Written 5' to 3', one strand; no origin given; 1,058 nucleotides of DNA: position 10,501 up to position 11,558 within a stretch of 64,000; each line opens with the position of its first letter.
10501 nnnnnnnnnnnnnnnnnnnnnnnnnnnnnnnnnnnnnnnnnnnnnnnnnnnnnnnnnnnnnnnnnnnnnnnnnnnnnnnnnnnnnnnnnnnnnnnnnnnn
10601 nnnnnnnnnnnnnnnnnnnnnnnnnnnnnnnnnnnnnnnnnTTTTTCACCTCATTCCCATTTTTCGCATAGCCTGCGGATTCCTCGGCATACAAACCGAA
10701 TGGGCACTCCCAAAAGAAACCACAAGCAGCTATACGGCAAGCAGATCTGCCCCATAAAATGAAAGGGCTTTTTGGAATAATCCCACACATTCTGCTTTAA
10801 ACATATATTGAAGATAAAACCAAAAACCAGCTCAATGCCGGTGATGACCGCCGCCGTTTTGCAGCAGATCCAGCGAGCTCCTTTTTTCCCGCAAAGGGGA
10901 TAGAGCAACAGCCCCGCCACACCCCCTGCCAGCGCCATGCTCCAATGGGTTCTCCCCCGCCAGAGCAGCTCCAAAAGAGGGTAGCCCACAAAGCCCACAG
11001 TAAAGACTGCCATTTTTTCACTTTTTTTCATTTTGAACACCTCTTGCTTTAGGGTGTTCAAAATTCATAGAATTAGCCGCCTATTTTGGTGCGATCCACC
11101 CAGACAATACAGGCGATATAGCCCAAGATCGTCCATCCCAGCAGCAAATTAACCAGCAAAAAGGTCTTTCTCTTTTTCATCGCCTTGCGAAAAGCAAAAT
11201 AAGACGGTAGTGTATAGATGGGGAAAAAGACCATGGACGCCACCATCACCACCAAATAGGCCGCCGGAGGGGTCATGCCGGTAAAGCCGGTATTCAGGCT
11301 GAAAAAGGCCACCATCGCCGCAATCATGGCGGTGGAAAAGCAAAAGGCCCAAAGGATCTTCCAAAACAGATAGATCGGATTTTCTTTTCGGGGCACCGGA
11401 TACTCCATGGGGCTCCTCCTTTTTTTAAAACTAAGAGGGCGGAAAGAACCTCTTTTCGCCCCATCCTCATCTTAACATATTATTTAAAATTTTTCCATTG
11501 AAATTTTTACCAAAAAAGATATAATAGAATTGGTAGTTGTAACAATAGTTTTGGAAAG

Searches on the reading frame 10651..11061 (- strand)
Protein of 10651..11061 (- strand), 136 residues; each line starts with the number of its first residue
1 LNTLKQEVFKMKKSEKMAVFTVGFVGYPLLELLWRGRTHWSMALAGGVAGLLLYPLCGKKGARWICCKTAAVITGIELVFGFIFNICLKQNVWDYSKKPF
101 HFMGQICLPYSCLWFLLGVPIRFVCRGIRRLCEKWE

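Call 9: search_protein_families(library=pfam, proteins=[window:10651-11061:-], max_evalue=0.01)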
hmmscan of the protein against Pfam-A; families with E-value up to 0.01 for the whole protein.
window:10651-11061:- (136 aa): 1 family
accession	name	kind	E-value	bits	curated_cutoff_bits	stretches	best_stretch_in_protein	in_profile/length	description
PF06541.16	ABC_trans_CmpB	-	1.7e-13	51.5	25.9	1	47-122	40-113/151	Putative ABC-transporter type IV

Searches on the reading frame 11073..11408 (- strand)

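Call 9: search_protein_families(library=pfam, proteins=[window:11073-11408:-], max_evalue=0.01)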
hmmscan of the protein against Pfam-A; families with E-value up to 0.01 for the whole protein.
window:11073-11408:- (111 aa): 1 family
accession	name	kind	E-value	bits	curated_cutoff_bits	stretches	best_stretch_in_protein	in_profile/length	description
PF14373.11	Imm_superinfect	-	5.7e-10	39.4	27.9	1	64-103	1-40/42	Superinfection immunity protein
